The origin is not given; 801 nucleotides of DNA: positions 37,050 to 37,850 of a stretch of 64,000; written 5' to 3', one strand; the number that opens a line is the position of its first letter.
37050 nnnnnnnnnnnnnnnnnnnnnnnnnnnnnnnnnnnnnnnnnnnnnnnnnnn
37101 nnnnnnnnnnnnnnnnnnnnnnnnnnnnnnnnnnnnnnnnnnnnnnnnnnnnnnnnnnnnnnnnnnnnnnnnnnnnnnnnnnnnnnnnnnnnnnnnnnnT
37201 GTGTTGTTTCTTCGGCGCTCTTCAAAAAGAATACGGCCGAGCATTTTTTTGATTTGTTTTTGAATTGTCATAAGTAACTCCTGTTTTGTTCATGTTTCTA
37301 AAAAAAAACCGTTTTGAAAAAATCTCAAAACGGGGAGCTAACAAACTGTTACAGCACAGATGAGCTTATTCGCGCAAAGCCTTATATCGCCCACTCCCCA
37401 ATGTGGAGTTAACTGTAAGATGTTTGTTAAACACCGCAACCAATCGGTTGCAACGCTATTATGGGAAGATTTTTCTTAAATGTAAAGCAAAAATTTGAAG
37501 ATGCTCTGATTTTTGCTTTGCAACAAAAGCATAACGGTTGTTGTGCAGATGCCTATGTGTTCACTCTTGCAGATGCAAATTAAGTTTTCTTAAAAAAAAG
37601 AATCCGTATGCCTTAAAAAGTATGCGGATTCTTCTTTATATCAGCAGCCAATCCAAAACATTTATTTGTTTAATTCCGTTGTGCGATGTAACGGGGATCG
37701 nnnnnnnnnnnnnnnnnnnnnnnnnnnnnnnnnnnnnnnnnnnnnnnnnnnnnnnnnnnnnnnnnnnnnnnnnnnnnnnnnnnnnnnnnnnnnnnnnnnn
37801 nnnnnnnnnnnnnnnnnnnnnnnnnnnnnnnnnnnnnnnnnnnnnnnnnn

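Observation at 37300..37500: Conserved structured RNA leader with covarying hairpin and terminator immediately upstream of the XRE genes (also 54470..54660)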

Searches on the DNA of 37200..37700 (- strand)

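Call 7: search_rna_families(source=window, start=37200, end=37700, threshold=evalue, max_evalue=10, show_alignments=3)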
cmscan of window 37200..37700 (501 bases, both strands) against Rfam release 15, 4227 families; matches with E-value up to 10: 21.
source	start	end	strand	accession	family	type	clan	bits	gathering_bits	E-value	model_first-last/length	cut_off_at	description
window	37429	37521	-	RF02379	csRNA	Gene; sRNA;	-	23.1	57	1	1-93/93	no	Cia-dependent small RNA csRNA1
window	37446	37623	-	RF01887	DLX6-AS1_1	Gene; lncRNA;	-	20.6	60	8.3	1-180/180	no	Embryonic ventral forebrain RNA 1 conserved region 1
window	37593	37679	-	RF02397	sau-5971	Gene; sRNA;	-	20.1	90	0.38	1-96/96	no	Staphylococcus sRNA sau-5971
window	37215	37287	+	RF02371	PyrG_leader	Cis-reg; leader;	-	20.1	65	3.7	1-78/78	no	PyrG leader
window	37494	37639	+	RF02449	ncr1015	Gene; sRNA;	-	19.9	60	2.8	1-121/121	no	Bacillus sRNA ncr1015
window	37297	37376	-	RF04312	trpB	Cis-reg;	-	19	59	4.1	1-107/107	no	trpB ncRNA motif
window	37568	37639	+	RF04312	trpB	Cis-reg;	-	18.8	59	4.6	1-107/107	no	trpB ncRNA motif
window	37586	37695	-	RF00121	MicC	Gene; sRNA;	-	18.6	90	3.2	1-123/123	no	MicC RNA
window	37590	37643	+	RF00854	mir-5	Gene; miRNA;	-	18.4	75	0.76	1-70/70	no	mir-5 microRNA precursor family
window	37254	37343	-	RF00600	SNORA79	Gene; snRNA; snoRNA; HACA-box;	-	18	55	1.8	1-143/143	no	Small nucleolar RNA SNORA79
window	37420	37532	+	RF02550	RnaG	Gene; sRNA;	-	17.8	153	2.1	1-120/120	no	RnaG sRNA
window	37592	37672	-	RF04312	trpB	Cis-reg;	-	17.3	59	8.8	1-107/107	no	trpB ncRNA motif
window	37259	37328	+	RF01605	plasmodium_snoR30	Gene; snRNA; snoRNA; CD-box;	-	17.2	43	9.3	1-74/74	no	small nucleolar RNA snoR30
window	37321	37402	-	RF02221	sRNA-Xcc1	Gene; sRNA;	-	16.8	53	3.8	1-87/87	no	sRNA-Xcc1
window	37471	37536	-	RF00804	mir-240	Gene; miRNA;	-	15.8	67.5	6.1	1-99/99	no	mir-240 microRNA precursor family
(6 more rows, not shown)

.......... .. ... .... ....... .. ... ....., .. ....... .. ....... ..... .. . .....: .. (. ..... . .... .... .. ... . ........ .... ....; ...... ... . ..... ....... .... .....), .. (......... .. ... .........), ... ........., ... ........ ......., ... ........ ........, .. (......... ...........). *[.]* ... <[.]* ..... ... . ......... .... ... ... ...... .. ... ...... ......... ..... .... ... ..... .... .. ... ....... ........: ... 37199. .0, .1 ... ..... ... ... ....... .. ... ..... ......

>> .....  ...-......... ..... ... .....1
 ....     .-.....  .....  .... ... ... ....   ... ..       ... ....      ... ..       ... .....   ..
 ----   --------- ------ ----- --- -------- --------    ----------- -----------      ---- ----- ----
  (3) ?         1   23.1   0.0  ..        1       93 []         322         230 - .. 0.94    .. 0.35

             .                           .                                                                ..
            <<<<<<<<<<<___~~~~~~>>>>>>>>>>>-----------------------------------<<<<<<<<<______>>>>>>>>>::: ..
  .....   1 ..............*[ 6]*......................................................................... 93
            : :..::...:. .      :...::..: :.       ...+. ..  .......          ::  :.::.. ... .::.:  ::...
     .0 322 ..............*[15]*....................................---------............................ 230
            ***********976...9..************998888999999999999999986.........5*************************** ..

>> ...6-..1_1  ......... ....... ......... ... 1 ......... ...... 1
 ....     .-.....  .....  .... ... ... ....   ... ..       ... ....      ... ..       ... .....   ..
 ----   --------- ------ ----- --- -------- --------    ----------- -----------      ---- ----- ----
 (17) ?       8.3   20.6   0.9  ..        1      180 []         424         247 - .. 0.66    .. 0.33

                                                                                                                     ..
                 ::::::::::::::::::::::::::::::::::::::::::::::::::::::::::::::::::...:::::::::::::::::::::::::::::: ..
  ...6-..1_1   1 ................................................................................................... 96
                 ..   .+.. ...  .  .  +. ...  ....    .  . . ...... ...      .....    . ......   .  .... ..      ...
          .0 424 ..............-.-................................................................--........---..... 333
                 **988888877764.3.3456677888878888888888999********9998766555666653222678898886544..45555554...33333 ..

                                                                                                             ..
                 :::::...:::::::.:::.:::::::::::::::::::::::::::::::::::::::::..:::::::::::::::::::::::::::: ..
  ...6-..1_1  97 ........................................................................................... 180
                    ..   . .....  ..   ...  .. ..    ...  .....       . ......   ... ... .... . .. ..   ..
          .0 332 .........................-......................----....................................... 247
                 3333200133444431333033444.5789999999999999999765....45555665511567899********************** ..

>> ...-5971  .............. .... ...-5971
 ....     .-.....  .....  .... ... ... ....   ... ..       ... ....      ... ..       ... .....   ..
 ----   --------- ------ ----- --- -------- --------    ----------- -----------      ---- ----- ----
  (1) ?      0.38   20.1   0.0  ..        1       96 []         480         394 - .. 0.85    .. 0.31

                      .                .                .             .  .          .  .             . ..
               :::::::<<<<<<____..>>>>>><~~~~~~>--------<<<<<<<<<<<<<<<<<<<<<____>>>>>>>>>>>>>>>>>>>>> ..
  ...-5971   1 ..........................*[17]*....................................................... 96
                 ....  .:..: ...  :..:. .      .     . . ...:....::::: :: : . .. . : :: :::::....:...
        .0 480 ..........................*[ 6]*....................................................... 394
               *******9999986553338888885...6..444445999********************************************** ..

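Call 39: build_rna_model(alignment_id=A4, structure=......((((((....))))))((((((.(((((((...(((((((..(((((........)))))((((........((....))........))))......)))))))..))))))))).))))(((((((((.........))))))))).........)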
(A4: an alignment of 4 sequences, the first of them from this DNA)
Model R1 built from alignment A4 (4 sequences, 163 columns); structure: as given.
model positions 157; base pairs 46; branch points 3; effective number of sequences 0.94; information 0.59 bits per position. Calibrated on 0.2 Mb of random sequence (short: E-values are rough).
structure used (alignment columns):
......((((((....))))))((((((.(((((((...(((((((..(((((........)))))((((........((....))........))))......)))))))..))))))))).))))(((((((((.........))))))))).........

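Call 42: search_with_rna_model(model_id=R1, sources=[window, L001, L006, L008, L011, L013, L014, L015, L016, L017, L018, L019, L020, L021, L022, L023, L024, L025, L026, L027, L028, L029, L030, L031, L032, L033, L034, L035, L036, L037, L038, L039, L040, L041, L042, L043, L044, L045, L046, L047, L048, L049, L050, L051, L052, L053, L054, L055, L056, L057, L058, L059, L060, L061, L062, L063, L064, L065, L066, L067, L068, L069, L070, L071, L072, L073, L074, L075, L076, L077, L078, L079, L080, L081, L082, L083, L084, L085, L086, L087, L088, L089, L090, L091, L092, L093, L094, L095, L096, L097], max_evalue=0.01, make_alignment=true)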
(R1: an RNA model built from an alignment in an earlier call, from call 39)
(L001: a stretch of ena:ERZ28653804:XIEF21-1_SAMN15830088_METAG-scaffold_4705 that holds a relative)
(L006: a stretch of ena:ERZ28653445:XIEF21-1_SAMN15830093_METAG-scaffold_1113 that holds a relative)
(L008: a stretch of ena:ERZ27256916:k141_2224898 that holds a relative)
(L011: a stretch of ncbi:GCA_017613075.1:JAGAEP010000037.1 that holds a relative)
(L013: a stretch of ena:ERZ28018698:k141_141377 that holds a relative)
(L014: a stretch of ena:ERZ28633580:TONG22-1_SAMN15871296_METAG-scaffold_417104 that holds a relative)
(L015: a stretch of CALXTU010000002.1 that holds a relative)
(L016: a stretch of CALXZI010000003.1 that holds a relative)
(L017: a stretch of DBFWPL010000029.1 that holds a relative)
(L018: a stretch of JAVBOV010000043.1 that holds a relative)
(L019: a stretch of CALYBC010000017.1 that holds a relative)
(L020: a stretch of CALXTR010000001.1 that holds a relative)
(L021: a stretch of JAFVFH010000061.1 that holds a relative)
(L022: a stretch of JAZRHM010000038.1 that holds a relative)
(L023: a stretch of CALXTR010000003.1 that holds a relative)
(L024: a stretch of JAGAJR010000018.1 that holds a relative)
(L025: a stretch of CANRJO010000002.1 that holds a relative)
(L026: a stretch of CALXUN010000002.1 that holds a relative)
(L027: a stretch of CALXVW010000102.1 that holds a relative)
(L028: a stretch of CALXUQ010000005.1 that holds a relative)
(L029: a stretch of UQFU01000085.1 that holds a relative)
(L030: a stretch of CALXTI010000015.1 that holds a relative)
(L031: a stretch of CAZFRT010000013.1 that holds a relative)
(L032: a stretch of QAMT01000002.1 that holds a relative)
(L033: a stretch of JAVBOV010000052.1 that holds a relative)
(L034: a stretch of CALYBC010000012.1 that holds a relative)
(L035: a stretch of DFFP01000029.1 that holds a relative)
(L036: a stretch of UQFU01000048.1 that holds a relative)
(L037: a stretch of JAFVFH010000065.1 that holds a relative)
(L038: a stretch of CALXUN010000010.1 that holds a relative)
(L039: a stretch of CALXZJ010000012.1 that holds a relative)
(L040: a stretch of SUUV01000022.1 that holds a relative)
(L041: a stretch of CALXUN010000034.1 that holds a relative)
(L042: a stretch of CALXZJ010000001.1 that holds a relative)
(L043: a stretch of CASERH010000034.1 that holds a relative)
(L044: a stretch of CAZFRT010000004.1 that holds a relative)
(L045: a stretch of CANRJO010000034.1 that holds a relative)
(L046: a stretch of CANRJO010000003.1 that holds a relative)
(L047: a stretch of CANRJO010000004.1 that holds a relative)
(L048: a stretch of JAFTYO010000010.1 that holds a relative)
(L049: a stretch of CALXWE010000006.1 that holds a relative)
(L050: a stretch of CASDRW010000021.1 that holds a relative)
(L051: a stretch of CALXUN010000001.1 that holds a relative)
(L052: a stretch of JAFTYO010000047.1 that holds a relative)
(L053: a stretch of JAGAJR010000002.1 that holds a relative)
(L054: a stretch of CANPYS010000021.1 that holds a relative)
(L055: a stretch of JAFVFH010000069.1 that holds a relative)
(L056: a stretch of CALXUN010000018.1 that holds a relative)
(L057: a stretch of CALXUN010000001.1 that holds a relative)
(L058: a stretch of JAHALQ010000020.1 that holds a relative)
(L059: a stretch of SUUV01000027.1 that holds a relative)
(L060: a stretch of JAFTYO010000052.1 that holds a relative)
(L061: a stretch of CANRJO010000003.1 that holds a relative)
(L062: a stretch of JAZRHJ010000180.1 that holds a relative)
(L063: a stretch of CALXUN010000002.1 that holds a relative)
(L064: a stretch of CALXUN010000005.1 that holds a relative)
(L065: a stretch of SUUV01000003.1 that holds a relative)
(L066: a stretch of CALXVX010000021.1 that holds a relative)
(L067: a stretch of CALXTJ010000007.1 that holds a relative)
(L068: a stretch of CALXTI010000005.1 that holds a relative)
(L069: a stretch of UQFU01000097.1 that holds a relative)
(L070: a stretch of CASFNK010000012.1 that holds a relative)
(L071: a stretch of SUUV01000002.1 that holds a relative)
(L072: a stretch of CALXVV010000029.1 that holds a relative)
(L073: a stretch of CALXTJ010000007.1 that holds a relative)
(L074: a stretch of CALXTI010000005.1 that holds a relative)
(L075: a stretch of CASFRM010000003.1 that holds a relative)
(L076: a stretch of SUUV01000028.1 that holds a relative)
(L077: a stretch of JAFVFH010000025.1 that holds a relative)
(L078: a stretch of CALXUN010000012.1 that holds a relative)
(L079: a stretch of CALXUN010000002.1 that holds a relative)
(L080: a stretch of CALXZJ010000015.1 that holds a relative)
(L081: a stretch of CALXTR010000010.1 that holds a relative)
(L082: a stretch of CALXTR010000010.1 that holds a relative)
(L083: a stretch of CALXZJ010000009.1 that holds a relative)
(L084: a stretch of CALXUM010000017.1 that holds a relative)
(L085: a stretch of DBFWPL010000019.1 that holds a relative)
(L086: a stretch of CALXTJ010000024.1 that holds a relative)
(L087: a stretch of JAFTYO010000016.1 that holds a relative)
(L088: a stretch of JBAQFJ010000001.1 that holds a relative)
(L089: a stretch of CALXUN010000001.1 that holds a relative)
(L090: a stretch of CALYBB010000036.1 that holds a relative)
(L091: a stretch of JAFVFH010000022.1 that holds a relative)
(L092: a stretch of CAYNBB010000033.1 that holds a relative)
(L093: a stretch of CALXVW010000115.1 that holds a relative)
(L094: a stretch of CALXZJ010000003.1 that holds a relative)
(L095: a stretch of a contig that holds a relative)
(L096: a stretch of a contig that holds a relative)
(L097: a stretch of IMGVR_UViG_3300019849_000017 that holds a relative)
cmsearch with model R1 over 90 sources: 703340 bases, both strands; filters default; matches with E-value up to 0.01: 100.
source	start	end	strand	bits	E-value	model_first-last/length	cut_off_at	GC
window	37302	37457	-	190.2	1.5e-49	1-157/157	no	0.42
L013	75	232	+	178.5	2.4e-46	1-157/157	no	0.44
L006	1637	1794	+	176.1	1.1e-45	1-157/157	no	0.41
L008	2818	2973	+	154.3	1.1e-39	1-157/157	no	0.44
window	54471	54631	-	152.6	3.1e-39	1-157/157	no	0.39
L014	33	194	+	140.7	5.6e-36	1-157/157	no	0.4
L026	3768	3927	+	128.3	1.4e-32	1-157/157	no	0.43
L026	3553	3711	+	125.6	7.7e-32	1-157/157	no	0.45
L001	2808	2971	+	124.6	1.4e-31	1-157/157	no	0.39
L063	778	938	-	123.5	2.8e-31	1-157/157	no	0.44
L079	1408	1565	+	123.5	2.9e-31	1-157/157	no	0.43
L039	4252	4413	-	123.1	3.8e-31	1-157/157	no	0.44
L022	3383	3541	-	122.5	5.3e-31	1-157/157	no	0.37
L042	7682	7839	-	121.4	1.1e-30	1-157/157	no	0.46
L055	107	266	-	120.3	2.2e-30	1-157/157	no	0.38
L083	4137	4298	-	120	2.6e-30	1-157/157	no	0.44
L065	5609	5770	+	120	2.6e-30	1-157/157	no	0.45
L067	2618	2778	+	117.8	1.1e-29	1-157/157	no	0.45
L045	213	367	+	116.4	2.6e-29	1-157/157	no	0.43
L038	4556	4718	-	116.2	2.9e-29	1-157/157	no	0.45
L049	2777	2937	+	116.1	3.2e-29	1-157/157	no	0.45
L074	1240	1400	-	115.9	3.5e-29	1-157/157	no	0.43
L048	6836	6996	-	115.4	4.9e-29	1-157/157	no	0.43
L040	877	1040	+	114.7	7.5e-29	1-157/157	no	0.41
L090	2646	2812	-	114.6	8.2e-29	1-157/157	no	0.49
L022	3163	3324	-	113.2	2e-28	1-157/157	no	0.36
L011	2801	2969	+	112.9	2.3e-28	1-157/157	no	0.37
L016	878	1032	+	112.5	3e-28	1-157/157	no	0.45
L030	2327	2487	-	112.4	3.1e-28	1-157/157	no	0.45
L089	7275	7433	-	111.3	6.3e-28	1-157/157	no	0.48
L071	105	266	-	111.1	7.1e-28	1-157/157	no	0.41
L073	6527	6686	-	110.1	1.4e-27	1-157/157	no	0.48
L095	4256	4416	+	108.5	3.7e-27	1-157/157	no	0.46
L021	1928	2084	+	107.5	7.1e-27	1-157/157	no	0.38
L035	2573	2715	-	107.4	7.5e-27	1-157/157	no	0.4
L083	3917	4077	-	106.9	1e-26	1-157/157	no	0.44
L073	6967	7127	-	105.9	1.9e-26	1-157/157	no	0.48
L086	7736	7895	-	105.8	2.1e-26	1-157/157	no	0.49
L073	6745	6908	-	105.6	2.4e-26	1-157/157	no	0.46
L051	7133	7290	-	105.5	2.4e-26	1-157/157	no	0.48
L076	3321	3486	+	105.3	2.8e-26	1-157/157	no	0.45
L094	1367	1527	+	104.8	3.8e-26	1-157/157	no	0.44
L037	107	267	-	104.6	4.4e-26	1-157/157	no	0.4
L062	7778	7937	+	104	6.2e-26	1-157/157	no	0.36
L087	513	678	-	103.7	7.8e-26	1-157/157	no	0.41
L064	3670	3828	-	103.5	9e-26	1-157/157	no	0.43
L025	6223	6380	+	103.3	1e-25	1-157/157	no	0.44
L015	4379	4546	+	103.2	1.1e-25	1-157/157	no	0.46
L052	7393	7552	+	102.2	2e-25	1-157/157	no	0.43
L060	4915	5075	-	99.8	9.2e-25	1-157/157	no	0.44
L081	7162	7328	+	99.7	9.7e-25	1-157/157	no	0.46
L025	6777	6933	+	99.6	1e-24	1-157/157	no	0.41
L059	1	132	+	99.6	1.1e-24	30-157/157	5'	0.39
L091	6005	6168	-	99.2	1.3e-24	1-157/157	no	0.39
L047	4524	4679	+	97.9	3.1e-24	1-157/157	no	0.41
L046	3189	3347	+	96.8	5.9e-24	1-157/157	no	0.42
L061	172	326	+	96.4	7.7e-24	1-157/157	no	0.43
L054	3523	3679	-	95.9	1.1e-23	1-157/157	no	0.41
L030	2547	2705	-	95.5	1.4e-23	1-157/157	no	0.43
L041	121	279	-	95.3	1.5e-23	1-157/157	no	0.47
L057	5325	5485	+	94.8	2.1e-23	1-157/157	no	0.45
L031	5622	5784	+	93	6.8e-23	1-157/157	no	0.46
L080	3881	4041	+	92.9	7.1e-23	1-157/157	no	0.44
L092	4355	4501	-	89.4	6.3e-22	1-157/157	no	0.48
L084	419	583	+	88.9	8.7e-22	1-157/157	no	0.48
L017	1286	1448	+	86.9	3.2e-21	1-157/157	no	0.48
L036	5126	5292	+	86.6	3.8e-21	1-157/157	no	0.49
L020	4858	5026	-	86.5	3.9e-21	1-157/157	no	0.45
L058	3122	3286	+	85.7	6.6e-21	1-157/157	no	0.47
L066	249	412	-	85.4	8.3e-21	1-157/157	no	0.49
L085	2285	2448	-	85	1e-20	1-157/157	no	0.47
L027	4462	4627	-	84.1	1.9e-20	1-157/157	no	0.49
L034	4716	4879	+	83.7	2.3e-20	1-157/157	no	0.45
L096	3367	3535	-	83.6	2.6e-20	1-157/157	no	0.48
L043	91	256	-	83.2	3.2e-20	1-157/157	no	0.49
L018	1367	1529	-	82.6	4.6e-20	1-157/157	no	0.46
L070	792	960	-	82.5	5e-20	1-157/157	no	0.5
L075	1887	2050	+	81.9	7.2e-20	1-157/157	no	0.45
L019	1280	1443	+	81.8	8e-20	1-157/157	no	0.45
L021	2133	2292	+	80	2.4e-19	1-157/157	no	0.44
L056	3506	3663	-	79.2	4.1e-19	1-157/157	no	0.48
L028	1804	1971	+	78.4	6.8e-19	1-157/157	no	0.49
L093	1685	1852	-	77.6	1.1e-18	1-157/157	no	0.49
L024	7274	7435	-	77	1.6e-18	1-157/157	no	0.48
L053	5914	6078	-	76.2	2.6e-18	1-157/157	no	0.45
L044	4182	4345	+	75.1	5.2e-18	1-157/157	no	0.47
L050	286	457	+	73.7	1.3e-17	1-157/157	no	0.45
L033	89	250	+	72.5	2.7e-17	1-157/157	no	0.45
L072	2815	2980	-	70.5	1e-16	1-157/157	no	0.49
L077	1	121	-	54.8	2e-12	1-113/157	3'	0.4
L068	3092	3246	+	53.5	4.4e-12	1-157/157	no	0.37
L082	3675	3837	+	46.2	4.6e-10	1-157/157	no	0.45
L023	458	522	+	45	9.3e-10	43-107/157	no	0.45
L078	2353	2444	+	38.1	7.4e-08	1-88/157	3'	0.49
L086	7954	8000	-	34.8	6.2e-07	108-157/157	5'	0.45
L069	1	106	-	32.5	2.6e-06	1-94/157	3'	0.49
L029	6811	6853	+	26.7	9.7e-05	49-91/157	3'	0.47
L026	5802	5885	+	23.6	0.0007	1-157/157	no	0.42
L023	766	842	+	22.2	0.0017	1-157/157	no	0.43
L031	6047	6128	+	20.3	0.0058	1-157/157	no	0.32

Alignment A5: 100 matches aligned to the model, 282 columns, each read 5' to 3' on its own strand. Consensus structure (alignment columns), stored with it:
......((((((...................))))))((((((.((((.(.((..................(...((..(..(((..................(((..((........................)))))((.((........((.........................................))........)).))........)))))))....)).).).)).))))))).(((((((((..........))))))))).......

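Call 69: build_rna_model(alignment_id=A5)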
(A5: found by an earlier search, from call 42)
Model R2 built from alignment A5 (100 sequences, 282 columns); structure: stored with the alignment.
model positions 156; base pairs 46; branch points 3; effective number of sequences 2.15; information 0.59 bits per position. Calibrated on 0.2 Mb of random sequence (short: E-values are rough).
structure used (alignment columns):
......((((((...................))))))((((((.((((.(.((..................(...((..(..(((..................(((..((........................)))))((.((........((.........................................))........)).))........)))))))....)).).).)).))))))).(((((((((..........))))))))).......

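Call 70: search_with_rna_model(model_id=R2, source=window, filters=off, max_evalue=1, show_alignments=2)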
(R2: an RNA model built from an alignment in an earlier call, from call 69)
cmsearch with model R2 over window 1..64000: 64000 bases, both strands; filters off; matches with E-value up to 1: 8.
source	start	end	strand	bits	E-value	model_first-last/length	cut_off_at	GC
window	37302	37457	-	155.3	5.8e-32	1-156/156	no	0.42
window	54471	54631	-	143.9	1.7e-29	1-156/156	no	0.39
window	42310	42411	-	18.2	0.036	1-156/156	no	0.3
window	15316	15416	-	15.7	0.13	1-156/156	no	0.43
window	29149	29218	-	14.4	0.23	1-156/156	no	0.37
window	51522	51606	-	14.3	0.25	1-156/156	no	0.39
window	44089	44164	+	13.5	0.38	1-156/156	no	0.42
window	51579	51657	+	11.6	0.98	1-156/156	no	0.49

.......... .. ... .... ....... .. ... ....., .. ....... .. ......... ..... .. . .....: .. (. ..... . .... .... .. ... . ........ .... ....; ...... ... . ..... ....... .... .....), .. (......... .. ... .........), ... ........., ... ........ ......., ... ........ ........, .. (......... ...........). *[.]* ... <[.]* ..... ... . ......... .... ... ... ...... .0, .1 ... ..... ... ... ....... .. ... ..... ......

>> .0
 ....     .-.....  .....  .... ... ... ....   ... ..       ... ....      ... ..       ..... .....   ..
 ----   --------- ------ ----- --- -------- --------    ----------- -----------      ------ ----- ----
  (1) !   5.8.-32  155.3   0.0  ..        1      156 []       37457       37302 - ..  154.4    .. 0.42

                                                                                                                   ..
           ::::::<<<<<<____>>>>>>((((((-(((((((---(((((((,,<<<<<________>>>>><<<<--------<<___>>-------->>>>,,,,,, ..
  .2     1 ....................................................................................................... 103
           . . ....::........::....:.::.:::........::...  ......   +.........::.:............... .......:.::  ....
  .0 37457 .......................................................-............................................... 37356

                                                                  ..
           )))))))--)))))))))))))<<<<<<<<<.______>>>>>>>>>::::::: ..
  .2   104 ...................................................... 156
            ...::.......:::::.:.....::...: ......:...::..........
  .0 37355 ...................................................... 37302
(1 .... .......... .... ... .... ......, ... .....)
